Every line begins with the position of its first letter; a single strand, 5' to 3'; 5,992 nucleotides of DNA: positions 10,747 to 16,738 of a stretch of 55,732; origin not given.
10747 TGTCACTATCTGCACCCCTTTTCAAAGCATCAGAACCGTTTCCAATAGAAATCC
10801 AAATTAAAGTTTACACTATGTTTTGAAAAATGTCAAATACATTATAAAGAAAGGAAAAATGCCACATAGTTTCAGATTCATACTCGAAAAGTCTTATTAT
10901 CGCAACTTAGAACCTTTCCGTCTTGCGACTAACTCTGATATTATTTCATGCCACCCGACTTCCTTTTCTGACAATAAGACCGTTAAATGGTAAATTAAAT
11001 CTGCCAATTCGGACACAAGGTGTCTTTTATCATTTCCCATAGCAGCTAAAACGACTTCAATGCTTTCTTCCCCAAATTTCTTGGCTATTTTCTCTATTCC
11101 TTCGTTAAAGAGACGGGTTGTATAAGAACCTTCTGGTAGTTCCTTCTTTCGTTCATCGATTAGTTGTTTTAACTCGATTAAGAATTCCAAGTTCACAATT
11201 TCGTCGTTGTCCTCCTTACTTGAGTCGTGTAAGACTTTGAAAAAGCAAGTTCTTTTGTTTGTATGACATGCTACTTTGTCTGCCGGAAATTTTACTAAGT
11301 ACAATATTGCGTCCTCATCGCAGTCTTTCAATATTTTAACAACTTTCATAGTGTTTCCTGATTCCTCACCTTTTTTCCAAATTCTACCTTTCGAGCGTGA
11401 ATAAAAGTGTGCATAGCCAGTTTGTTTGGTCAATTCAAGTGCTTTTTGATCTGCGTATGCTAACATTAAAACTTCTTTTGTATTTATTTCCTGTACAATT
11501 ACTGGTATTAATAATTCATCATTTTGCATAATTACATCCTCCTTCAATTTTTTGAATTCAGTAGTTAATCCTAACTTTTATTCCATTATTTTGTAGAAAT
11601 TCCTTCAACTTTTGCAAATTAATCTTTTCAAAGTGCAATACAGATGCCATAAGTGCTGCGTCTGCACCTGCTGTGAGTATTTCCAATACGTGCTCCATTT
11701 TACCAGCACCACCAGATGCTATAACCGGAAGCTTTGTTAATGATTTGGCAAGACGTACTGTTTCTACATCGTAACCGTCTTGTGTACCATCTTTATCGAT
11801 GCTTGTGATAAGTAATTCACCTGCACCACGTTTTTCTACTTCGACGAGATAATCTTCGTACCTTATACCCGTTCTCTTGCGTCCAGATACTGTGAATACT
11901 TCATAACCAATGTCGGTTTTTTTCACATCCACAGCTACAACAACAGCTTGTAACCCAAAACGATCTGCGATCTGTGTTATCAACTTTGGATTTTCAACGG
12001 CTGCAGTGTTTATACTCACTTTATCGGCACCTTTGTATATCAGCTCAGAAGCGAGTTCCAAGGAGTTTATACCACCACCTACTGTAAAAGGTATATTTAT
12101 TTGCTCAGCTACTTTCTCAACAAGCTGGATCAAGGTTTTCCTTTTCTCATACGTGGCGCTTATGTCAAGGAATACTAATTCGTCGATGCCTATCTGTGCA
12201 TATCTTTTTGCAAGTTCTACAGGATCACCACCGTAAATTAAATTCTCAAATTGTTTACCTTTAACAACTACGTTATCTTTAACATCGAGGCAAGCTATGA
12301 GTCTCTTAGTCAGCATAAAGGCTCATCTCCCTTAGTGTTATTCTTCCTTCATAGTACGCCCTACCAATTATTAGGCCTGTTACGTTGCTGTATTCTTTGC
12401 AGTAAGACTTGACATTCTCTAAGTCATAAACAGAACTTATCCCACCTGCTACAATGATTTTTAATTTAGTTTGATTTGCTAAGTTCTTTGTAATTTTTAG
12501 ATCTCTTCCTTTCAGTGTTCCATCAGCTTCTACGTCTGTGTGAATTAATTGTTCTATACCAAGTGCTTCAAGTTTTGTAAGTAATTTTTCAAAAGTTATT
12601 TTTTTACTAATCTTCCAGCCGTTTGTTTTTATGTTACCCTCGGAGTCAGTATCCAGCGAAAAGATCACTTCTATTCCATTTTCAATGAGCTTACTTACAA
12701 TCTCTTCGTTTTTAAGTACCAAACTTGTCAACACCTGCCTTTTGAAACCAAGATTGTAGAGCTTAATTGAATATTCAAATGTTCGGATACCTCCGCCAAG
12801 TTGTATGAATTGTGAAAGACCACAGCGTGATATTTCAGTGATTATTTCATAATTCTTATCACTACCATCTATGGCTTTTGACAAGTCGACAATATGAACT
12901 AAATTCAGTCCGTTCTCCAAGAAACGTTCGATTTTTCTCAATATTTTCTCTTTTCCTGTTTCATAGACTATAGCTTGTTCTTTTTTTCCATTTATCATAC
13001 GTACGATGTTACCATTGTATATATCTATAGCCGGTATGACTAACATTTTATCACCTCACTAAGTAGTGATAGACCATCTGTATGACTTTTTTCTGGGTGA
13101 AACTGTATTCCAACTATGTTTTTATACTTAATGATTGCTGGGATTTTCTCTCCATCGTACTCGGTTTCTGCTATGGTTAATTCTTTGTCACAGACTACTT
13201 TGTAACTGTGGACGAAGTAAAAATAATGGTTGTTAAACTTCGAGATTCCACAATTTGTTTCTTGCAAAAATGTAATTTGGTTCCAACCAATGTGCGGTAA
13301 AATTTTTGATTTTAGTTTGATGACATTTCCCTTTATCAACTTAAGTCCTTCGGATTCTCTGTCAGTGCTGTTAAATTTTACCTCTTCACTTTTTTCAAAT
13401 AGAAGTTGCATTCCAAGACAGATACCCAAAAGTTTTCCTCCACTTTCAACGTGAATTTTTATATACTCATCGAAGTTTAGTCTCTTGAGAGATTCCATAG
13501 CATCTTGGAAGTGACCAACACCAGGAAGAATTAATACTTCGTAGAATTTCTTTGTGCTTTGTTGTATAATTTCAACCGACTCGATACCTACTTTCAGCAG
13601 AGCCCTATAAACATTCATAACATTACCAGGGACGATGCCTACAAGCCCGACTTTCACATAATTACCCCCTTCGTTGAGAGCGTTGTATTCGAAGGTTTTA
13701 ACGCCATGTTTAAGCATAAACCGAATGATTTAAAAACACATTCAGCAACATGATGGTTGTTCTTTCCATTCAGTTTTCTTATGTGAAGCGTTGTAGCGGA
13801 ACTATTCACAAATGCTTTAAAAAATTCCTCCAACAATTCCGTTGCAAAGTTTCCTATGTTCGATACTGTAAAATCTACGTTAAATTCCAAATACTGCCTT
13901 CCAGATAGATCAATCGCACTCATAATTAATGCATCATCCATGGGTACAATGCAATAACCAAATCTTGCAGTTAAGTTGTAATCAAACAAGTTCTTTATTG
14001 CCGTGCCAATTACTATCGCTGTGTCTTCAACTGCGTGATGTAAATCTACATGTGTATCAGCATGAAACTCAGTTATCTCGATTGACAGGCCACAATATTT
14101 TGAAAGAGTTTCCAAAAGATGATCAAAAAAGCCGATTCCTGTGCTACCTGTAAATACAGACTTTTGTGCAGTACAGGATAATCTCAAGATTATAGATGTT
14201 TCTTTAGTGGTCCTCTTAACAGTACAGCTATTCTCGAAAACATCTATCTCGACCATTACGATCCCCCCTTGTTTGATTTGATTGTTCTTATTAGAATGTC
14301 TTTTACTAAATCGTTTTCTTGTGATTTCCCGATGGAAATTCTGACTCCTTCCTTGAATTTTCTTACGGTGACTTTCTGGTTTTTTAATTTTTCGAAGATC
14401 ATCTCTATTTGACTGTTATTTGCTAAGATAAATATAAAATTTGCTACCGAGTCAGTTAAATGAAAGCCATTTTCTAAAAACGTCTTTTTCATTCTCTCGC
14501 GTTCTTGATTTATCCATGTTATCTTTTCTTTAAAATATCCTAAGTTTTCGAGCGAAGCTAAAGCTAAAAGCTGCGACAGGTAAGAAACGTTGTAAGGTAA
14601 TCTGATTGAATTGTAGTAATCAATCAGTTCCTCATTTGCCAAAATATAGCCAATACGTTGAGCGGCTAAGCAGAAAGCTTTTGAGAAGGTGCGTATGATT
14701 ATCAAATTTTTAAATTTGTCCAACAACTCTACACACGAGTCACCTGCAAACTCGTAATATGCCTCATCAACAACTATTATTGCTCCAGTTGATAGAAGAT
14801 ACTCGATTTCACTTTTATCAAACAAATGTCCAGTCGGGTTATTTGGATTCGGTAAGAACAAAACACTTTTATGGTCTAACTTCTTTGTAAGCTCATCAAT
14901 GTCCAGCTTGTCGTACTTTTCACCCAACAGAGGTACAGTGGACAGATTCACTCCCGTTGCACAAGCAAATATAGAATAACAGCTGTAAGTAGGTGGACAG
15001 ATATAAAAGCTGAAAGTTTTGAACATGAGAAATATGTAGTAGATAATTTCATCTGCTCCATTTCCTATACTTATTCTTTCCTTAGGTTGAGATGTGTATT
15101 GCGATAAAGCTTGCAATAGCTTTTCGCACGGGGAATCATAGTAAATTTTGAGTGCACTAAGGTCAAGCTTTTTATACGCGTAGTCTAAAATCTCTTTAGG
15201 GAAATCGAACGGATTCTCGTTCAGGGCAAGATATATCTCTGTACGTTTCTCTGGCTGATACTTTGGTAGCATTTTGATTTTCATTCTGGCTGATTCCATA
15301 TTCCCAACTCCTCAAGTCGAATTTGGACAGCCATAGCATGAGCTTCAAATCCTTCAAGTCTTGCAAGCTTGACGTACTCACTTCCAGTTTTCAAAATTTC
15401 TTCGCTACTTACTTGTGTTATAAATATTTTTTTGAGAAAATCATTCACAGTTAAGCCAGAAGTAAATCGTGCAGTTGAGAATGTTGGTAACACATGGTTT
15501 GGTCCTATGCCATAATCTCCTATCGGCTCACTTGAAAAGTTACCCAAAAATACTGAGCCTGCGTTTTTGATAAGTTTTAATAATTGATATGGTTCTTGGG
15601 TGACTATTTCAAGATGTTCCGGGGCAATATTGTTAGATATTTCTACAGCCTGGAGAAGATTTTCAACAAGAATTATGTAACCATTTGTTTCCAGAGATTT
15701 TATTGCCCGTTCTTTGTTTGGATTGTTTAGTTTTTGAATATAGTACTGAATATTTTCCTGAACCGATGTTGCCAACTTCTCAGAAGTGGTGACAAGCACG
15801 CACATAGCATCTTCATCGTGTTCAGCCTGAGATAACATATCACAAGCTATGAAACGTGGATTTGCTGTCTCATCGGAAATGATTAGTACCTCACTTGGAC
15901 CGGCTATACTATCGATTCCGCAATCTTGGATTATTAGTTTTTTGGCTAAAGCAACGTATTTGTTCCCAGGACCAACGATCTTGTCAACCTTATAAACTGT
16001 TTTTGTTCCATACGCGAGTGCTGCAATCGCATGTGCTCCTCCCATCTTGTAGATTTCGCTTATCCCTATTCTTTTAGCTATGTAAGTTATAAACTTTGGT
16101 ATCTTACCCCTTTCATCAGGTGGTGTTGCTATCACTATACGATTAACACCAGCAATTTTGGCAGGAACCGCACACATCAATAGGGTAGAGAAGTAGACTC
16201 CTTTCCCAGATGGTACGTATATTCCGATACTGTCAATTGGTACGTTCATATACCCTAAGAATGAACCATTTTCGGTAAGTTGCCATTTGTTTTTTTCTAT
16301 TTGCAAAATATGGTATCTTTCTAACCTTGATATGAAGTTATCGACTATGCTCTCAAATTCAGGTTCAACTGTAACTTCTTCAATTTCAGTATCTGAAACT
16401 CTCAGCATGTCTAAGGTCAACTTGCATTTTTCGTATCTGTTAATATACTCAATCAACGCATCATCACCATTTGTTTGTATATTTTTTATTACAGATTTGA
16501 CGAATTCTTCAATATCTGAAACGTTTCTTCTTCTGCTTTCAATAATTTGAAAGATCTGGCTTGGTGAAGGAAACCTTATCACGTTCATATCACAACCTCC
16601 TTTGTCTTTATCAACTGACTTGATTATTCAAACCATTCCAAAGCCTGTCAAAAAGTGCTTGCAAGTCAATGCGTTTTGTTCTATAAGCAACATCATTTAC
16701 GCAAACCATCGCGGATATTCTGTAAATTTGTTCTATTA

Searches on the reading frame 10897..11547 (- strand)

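Call 55: search_protein_families(library=pfam, proteins=[window:10897-11547:-])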
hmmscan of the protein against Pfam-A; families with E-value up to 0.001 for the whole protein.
window:10897-11547:- (216 aa): 2 families
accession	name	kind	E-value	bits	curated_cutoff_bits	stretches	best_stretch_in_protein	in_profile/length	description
PF01502.23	PRA-CH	-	6.1e-29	100.1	27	1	28-103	1-74/74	Phosphoribosyl-AMP cyclohydrolase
PF01503.22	PRA-PH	-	3.8e-22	78.9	21.3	1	124-209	2-85/86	Phosphoribosyl-ATP pyrophosphohydrolase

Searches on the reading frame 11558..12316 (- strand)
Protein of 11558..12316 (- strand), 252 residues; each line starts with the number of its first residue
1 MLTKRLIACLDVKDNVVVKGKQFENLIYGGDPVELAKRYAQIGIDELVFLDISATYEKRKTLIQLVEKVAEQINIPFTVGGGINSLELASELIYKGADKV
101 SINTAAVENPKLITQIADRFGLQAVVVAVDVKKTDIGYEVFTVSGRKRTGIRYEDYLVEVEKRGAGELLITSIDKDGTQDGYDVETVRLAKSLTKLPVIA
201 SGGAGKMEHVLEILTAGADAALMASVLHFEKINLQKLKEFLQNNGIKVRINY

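Call 55: search_protein_families(library=pfam, proteins=[window:11558-12316:-])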
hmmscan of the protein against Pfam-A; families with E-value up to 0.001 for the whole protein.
window:11558-12316:- (252 aa): 9 families
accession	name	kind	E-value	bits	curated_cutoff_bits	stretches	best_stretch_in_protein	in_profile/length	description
PF00977.27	His_biosynth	-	1.4e-74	250.8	23.6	1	5-232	1-227/228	Histidine biosynthesis protein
PF01180.27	DHO_dh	-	1.1e-07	31.8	27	0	60-119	224-286/291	Dihydroorotate dehydrogenase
PF03060.21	NMO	-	3.3e-07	30.4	28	1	158-226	150-224/331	Nitronate monooxygenase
PF01884.23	PcrB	-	5.2e-07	29.8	23.9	1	47-115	156-221/226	PcrB family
PF05690.20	ThiG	-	2.4e-06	27.5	23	0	22-109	123-210/247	Thiazole biosynthesis protein ThiG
PF01207.24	Dus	-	3.9e-06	26.7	20.4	1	55-115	165-226/311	Dihydrouridine synthase (Dus)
PF02581.23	TMP-TENI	-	9.8e-06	25.5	27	0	36-103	108-177/180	Thiamine monophosphate synthase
PF00478.31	IMPDH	-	2.6e-05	23.9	25.6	0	184-227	196-239/345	IMP dehydrogenase / GMP reductase domain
PF04309.18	G3P_antiterm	-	0.00063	19.6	27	0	63-104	128-169/173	Glycerol-3-phosphate responsive antiterminator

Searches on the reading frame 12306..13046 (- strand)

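Call 55: search_protein_families(library=pfam, proteins=[window:12306-13046:-])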
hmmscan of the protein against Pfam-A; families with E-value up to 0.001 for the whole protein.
window:12306-13046:- (246 aa): 1 family
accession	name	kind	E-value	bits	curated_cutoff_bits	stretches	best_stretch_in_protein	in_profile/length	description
PF00977.27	His_biosynth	-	4.9e-51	173.8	23.6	1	3-237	2-228/228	Histidine biosynthesis protein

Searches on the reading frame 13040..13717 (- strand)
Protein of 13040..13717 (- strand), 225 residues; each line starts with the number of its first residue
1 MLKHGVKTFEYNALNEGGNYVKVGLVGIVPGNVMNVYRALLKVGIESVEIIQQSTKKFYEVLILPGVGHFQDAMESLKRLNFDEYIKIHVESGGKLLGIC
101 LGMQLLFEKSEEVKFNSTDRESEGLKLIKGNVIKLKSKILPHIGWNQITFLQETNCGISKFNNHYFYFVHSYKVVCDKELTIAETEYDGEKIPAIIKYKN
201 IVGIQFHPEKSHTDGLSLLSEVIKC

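Call 55: search_protein_families(library=pfam, proteins=[window:13040-13717:-])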
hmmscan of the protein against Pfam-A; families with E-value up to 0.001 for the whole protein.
window:13040-13717:- (225 aa): 2 families
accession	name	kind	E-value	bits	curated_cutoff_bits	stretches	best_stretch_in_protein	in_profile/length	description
PF00117.34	GATase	-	1.5e-20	74.1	22.8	1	46-215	32-178/190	Glutamine amidotransferase class-I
PF07685.20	GATase_3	-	7.8e-10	39.1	27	1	44-142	26-125/196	CobB/CobQ-like glutamine amidotransferase domain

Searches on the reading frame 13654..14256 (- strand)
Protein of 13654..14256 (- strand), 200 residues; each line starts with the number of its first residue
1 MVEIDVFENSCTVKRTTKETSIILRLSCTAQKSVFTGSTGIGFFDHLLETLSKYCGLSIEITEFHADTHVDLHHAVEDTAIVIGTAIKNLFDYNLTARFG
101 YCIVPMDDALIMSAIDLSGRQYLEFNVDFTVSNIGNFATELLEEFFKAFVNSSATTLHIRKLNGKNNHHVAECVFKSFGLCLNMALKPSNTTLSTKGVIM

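Call 55: search_protein_families(library=pfam, proteins=[window:13654-14256:-])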
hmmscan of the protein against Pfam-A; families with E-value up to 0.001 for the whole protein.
window:13654-14256:- (200 aa): 1 family
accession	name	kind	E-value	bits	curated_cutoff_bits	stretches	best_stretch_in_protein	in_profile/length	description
PF00475.24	IGPD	-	7.5e-51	172.5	27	1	39-182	1-144/144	Imidazoleglycerol-phosphate dehydratase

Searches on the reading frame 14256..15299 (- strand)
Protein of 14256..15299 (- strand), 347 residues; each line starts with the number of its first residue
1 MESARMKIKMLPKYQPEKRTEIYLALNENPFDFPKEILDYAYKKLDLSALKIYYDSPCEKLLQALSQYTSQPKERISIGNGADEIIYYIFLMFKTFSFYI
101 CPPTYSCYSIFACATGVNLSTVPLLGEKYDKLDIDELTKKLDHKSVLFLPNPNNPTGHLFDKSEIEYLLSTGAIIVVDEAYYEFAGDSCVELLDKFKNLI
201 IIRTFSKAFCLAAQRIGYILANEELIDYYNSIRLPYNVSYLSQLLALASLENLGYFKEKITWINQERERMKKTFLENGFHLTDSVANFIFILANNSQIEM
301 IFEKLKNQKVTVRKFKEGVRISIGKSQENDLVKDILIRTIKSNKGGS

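Call 55: search_protein_families(library=pfam, proteins=[window:14256-15299:-])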
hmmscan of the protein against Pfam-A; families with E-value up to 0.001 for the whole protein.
window:14256-15299:- (347 aa): 1 family
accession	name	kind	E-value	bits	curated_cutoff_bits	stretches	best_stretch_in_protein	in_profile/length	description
PF00155.27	Aminotran_1_2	-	1.5e-45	156.4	19.7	1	22-329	4-354/361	Aminotransferase class I and II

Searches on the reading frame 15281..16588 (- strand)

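Call 55: search_protein_families(library=pfam, proteins=[window:15281-16588:-])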
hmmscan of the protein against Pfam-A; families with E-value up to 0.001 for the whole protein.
window:15281-16588:- (435 aa): 1 family
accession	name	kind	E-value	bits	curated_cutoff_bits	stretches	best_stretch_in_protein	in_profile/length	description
PF00815.25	Histidinol_dh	-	4.1e-153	510.7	27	1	19-425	4-411/411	Histidinol dehydrogenase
